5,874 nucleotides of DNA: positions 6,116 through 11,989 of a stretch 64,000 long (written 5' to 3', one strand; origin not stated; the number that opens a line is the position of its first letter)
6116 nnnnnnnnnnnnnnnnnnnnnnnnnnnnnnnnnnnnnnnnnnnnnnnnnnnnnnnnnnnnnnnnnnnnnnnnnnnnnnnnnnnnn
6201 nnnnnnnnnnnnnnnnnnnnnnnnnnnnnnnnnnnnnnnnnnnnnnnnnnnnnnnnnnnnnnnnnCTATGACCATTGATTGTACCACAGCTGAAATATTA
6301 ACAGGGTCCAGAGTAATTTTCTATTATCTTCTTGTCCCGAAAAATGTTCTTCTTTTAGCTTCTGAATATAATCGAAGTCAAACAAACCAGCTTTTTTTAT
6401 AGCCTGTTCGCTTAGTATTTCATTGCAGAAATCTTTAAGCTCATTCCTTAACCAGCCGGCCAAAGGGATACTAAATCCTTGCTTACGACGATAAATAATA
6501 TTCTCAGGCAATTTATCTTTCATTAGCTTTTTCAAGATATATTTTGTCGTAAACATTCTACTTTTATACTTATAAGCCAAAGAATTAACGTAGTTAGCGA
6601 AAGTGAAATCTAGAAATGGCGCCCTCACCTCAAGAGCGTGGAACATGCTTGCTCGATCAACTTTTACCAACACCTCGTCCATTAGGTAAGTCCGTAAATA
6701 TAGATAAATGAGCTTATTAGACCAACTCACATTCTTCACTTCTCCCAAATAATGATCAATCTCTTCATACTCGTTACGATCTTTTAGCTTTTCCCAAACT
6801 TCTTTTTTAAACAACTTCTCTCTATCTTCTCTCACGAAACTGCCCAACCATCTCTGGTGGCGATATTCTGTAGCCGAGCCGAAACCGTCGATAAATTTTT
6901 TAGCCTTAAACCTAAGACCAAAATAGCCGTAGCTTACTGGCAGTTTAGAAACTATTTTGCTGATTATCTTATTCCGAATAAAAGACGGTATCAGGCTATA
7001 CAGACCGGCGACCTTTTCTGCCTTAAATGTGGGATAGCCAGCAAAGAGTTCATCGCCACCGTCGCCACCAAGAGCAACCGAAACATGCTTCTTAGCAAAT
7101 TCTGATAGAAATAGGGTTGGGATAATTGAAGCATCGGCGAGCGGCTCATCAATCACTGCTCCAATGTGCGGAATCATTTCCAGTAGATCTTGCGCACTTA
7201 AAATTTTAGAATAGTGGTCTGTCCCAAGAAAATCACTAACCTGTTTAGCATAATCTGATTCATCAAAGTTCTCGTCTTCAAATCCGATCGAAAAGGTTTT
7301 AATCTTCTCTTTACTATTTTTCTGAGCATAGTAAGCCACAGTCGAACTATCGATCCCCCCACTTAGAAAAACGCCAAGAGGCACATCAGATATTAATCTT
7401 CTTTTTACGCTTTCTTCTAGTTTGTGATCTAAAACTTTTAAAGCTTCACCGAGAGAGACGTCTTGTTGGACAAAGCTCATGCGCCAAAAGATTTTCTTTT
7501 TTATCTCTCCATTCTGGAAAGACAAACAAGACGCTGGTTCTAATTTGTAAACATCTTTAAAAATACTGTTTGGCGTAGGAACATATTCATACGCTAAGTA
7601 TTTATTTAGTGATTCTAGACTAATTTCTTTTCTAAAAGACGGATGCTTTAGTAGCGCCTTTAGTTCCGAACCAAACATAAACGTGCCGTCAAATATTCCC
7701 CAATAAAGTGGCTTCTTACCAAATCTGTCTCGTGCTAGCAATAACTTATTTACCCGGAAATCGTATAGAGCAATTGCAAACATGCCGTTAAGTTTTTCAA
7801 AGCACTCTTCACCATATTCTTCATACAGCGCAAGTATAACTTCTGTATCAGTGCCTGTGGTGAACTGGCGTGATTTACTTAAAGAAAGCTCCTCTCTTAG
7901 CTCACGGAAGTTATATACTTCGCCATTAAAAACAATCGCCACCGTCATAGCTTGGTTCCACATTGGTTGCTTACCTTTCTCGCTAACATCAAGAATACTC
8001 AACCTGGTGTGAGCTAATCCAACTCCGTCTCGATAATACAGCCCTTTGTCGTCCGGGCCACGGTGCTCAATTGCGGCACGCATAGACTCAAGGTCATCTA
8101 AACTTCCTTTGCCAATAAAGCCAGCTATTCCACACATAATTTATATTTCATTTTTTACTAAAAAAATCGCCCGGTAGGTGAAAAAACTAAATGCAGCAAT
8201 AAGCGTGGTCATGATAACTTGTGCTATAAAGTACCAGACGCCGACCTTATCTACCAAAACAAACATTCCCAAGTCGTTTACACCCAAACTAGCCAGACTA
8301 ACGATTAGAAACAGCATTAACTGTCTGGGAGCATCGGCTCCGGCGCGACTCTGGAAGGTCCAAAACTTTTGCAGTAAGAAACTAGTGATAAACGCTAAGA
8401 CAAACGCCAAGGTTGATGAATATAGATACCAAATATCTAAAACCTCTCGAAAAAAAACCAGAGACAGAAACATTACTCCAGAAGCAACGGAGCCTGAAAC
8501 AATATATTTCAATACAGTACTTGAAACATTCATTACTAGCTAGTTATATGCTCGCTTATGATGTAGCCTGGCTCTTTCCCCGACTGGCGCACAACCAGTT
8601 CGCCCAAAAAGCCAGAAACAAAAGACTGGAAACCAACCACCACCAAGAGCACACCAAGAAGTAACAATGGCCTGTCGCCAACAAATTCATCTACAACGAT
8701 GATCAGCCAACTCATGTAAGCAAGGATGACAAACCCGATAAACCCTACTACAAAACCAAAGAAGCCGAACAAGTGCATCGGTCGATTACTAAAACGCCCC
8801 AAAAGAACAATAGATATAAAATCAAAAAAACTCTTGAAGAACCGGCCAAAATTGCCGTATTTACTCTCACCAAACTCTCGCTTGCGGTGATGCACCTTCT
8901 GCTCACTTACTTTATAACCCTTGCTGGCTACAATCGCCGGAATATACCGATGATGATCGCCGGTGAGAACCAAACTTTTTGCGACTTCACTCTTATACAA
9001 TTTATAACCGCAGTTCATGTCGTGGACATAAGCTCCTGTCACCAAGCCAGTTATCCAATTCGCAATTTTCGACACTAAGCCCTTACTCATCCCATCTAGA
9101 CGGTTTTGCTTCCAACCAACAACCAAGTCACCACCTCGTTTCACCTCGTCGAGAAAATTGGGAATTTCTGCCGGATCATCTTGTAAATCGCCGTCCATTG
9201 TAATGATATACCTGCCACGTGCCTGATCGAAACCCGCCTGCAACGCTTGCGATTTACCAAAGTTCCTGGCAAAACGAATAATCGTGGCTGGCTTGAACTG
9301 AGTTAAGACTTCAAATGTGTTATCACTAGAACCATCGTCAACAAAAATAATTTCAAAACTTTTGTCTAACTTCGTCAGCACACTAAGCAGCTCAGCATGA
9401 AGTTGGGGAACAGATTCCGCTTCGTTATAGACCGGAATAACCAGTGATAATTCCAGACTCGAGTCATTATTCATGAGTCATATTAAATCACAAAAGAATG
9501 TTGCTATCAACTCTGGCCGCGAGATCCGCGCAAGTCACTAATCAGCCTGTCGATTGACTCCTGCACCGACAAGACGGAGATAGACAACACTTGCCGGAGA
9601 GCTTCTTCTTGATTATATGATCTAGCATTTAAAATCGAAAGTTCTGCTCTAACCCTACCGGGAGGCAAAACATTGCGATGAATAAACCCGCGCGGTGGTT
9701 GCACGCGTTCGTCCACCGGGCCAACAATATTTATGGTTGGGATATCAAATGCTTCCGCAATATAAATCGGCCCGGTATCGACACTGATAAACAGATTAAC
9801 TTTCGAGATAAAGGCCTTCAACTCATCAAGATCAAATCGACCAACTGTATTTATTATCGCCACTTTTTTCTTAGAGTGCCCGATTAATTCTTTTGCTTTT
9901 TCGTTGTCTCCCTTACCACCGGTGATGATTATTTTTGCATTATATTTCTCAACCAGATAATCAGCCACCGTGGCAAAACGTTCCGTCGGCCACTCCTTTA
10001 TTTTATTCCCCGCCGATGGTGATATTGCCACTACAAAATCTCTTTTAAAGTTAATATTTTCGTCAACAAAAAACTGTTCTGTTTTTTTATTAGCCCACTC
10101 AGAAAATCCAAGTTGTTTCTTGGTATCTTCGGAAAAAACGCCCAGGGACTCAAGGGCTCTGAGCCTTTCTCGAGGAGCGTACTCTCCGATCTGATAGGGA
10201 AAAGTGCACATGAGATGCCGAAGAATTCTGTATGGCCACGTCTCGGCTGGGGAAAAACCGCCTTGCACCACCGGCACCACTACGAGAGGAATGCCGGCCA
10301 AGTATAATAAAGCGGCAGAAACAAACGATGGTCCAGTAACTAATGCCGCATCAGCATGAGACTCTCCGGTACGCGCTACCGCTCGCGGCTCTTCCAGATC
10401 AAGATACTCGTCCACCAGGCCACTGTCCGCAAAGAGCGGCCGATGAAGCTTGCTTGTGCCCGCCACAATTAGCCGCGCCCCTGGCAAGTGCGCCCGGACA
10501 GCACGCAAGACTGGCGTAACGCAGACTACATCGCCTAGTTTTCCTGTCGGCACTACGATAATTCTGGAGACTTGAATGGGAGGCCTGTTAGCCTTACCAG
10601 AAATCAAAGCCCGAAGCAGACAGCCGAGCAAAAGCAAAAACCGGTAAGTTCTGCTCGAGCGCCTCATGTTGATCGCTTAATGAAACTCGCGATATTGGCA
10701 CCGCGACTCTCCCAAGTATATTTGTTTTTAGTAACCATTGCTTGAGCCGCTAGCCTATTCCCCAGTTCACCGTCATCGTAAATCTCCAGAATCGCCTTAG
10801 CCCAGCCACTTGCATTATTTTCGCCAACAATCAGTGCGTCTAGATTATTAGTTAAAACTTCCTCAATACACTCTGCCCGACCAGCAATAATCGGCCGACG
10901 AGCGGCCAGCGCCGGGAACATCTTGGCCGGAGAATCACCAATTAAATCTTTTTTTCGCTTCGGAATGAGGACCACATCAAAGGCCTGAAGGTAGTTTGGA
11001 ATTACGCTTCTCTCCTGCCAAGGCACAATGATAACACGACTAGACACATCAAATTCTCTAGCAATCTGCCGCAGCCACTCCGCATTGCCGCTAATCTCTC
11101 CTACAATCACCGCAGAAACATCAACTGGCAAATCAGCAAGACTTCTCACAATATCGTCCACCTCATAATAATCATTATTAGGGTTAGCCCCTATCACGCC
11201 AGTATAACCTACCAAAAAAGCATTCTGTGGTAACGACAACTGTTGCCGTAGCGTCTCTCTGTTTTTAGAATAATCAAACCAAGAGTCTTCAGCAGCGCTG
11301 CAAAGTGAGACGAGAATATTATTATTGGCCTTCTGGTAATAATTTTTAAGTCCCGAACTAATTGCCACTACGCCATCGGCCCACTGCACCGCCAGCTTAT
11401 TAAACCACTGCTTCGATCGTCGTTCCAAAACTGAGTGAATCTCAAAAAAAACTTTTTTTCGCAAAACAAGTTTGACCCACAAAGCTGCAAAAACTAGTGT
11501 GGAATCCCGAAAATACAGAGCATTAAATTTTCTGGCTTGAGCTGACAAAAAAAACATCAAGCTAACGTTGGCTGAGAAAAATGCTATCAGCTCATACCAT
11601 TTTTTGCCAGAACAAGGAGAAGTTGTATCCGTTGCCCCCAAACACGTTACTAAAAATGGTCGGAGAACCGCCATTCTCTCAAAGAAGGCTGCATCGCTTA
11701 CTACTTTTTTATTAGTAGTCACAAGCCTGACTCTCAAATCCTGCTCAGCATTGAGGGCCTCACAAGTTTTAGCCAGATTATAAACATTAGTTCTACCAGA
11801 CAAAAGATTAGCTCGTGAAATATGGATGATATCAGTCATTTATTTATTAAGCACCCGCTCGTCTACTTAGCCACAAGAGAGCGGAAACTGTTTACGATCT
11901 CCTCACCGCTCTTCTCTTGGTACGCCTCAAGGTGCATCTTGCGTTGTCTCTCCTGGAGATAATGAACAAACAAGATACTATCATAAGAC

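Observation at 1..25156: About 25 kb single-strand, translationally coupled glycan-assembly super-operon with no recognisable Wzx/Wzy/ABC export component, headed by a surface protein and a HerA/VirD4-like ATPase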

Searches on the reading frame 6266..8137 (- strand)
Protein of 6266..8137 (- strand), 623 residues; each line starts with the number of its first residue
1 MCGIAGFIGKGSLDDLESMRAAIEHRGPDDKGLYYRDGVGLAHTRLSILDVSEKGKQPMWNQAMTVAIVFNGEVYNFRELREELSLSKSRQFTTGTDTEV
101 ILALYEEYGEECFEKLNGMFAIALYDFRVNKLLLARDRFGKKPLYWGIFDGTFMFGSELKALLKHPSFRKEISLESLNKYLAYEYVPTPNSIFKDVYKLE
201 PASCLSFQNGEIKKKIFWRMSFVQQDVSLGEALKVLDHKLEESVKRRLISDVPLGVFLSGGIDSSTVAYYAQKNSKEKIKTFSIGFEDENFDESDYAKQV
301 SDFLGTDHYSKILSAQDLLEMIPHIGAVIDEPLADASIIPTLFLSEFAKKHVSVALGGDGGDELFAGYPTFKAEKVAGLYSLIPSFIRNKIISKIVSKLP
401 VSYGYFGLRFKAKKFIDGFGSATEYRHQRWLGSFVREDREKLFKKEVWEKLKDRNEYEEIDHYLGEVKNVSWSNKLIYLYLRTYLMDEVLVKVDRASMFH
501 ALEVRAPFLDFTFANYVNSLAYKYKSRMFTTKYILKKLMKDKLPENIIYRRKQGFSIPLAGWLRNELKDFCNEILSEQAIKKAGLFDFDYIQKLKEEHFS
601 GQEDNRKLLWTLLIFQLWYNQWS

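Call 6: search_protein_families(library=pfam, proteins=[window:6266-8137:-], max_evalue=0.01)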
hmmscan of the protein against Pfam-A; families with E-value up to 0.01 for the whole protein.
window:6266-8137:- (623 aa): 6 families
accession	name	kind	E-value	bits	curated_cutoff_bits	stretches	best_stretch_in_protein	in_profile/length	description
PF00733.27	Asn_synthase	-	2.8e-98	330.3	21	1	236-619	2-353/354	Asparagine synthase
PF13522.11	GATase_6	-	6e-45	152.9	27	1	28-158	1-130/130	Glutamine amidotransferase domain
PF13537.11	GATase_7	-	1.6e-43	148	25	1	43-163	1-122/123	Glutamine amidotransferase domain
PF12481.13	DUF3700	-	4.5e-06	26.7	27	1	68-158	79-172/228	Aluminium induced protein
PF06508.19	QueC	-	4.3e-05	23.5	22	1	256-309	4-56/210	Queuosine biosynthesis protein QueC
PF02540.23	NAD_synthase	-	9.4e-05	22.1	21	1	236-370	5-139/242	NAD synthase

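Call 14: find_encoding_contigs(protein=window:6266-8137:-, flank=10000, max_places=6)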
Protein window:6266-8137:- (623 aa): 6 contigs read that carry it; 2 places shown.
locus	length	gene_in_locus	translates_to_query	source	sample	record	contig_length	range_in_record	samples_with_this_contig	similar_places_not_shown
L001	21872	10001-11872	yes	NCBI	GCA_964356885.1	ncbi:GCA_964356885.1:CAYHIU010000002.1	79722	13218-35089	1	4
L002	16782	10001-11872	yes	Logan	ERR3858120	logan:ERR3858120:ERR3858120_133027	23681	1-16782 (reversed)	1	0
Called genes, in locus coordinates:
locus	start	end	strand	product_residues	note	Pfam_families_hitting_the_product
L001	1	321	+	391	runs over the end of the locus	PF13439:Glyco_transf_4, PF13579:Glyco_trans_4_4 (weak), PF00534:Glycos_transf_1, PF13692:Glyco_trans_1_4, PF13524:Glyco_trans_1_2 (weak)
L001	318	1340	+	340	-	PF00534:Glycos_transf_1 (weak), PF13692:Glyco_trans_1_4 (weak)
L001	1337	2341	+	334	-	PF13439:Glyco_transf_4 (weak), PF20706:GT4-conflict (weak), PF00534:Glycos_transf_1, PF13692:Glyco_trans_1_4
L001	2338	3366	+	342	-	PF00534:Glycos_transf_1, PF13692:Glyco_trans_1_4, PF13524:Glyco_trans_1_2 (weak)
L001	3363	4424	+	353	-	PF13439:Glyco_transf_4 (weak), PF13692:Glyco_trans_1_4, PF00534:Glycos_transf_1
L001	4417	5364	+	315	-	PF03848:TehB (weak), PF13489:Methyltransf_23, PF01209:Ubie_methyltran (weak), PF02527:GidB (weak), PF08241:Methyltransf_11, PF08242:Methyltransf_12, PF13649:Methyltransf_25, PF13847:Methyltransf_31, +1 more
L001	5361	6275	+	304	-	-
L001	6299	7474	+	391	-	PF00534:Glycos_transf_1, PF13692:Glyco_trans_1_4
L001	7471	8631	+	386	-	PF01075:Glyco_transf_9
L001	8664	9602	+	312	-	PF00535:Glycos_transf_2, PF10111:Glyco_tranf_2_2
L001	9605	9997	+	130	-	PF04138:GtrA_DPMS_TM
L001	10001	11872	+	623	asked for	PF12481:DUF3700 (weak), PF13522:GATase_6, PF13537:GATase_7, PF00733:Asn_synthase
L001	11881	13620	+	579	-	-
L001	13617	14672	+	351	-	-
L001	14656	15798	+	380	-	-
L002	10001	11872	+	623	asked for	PF12481:DUF3700 (weak), PF13522:GATase_6, PF13537:GATase_7, PF00733:Asn_synthase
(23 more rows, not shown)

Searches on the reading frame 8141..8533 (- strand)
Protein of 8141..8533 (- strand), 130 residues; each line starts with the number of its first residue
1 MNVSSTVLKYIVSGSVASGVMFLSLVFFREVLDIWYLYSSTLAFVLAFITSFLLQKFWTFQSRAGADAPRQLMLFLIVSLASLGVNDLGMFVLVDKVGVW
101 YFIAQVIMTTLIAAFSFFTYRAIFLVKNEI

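Call 6: search_protein_families(library=pfam, proteins=[window:8141-8533:-], max_evalue=0.01)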
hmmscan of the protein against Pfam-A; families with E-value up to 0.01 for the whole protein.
window:8141-8533:- (130 aa): 1 family
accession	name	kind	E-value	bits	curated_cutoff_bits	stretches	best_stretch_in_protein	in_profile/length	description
PF04138.20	GtrA_DPMS_TM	-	2.3e-18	66.9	26.1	1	9-122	1-114/117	GtrA/DPMS, transmembrane domain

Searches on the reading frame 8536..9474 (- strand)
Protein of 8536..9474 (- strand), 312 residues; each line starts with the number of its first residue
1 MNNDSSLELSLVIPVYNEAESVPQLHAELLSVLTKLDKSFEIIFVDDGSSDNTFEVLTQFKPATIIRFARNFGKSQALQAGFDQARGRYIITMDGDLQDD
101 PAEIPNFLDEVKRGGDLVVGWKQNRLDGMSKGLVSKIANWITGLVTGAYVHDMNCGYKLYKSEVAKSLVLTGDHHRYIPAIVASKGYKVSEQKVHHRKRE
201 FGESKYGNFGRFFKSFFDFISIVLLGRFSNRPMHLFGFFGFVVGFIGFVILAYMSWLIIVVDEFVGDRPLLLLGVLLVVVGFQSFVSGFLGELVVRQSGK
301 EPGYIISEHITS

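Call 6: search_protein_families(library=pfam, proteins=[window:8536-9474:-], max_evalue=0.01)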
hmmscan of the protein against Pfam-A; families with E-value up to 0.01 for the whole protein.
window:8536-9474:- (312 aa): 3 families
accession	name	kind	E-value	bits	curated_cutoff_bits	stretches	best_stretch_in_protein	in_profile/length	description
PF00535.33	Glycos_transf_2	-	1.4e-28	100.4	23.3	1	10-123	1-116/168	Glycosyl transferase family 2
PF10111.15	Glyco_tranf_2_2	-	1.4e-07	31.7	27.3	1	10-96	1-91/276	Glycosyltransferase like family 2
PF13641.12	Glyco_tranf_2_3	-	0.0041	17.6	27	1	9-96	3-96/230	Glycosyltransferase like family 2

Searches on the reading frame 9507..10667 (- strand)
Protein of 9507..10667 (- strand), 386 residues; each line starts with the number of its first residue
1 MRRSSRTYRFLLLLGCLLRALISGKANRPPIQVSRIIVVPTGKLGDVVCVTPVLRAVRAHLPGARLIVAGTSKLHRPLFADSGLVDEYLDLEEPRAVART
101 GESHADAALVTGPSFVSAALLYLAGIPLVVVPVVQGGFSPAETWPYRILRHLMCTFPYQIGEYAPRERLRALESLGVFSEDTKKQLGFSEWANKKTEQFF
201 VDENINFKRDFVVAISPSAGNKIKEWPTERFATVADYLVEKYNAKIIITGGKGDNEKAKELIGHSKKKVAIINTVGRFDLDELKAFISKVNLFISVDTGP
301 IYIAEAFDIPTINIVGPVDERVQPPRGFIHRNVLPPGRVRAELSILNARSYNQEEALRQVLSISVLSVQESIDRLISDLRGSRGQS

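Call 6: search_protein_families(library=pfam, proteins=[window:9507-10667:-], max_evalue=0.01)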
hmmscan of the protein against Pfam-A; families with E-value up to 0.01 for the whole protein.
window:9507-10667:- (386 aa): 1 family
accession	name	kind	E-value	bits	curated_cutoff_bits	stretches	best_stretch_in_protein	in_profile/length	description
PF01075.23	Glyco_transf_9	-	2.8e-22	79.7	22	1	169-325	70-219/247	Glycosyltransferase family 9 (heptosyltransferase)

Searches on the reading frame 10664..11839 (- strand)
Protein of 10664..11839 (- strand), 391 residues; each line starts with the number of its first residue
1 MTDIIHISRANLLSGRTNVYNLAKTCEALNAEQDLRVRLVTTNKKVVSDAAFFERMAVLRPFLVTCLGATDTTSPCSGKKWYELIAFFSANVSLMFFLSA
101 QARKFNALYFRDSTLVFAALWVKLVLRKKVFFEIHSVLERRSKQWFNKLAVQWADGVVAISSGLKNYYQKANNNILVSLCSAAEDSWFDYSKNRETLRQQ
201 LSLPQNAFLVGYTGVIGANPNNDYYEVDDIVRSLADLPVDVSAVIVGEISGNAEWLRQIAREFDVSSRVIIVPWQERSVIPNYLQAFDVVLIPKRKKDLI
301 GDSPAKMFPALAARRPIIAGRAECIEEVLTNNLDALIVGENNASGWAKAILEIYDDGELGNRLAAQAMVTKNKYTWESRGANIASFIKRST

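Call 6: search_protein_families(library=pfam, proteins=[window:10664-11839:-], max_evalue=0.01)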
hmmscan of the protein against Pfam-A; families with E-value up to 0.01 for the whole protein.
window:10664-11839:- (391 aa): 4 families
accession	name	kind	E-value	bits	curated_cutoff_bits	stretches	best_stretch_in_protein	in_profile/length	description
PF13692.12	Glyco_trans_1_4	-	5.9e-13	49.7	27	1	225-356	19-142/142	Glycosyl transferases group 1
PF00534.26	Glycos_transf_1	-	5.1e-12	46.1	26.4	1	195-367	3-169/172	Glycosyl transferases group 1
PF13524.12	Glyco_trans_1_2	-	0.00093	19.6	25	1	248-383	22-142/144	Glycosyl transferase-like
PF13439.12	Glyco_transf_4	-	0.004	17.6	28.5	1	98-170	64-150/170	Glycosyltransferase Family 4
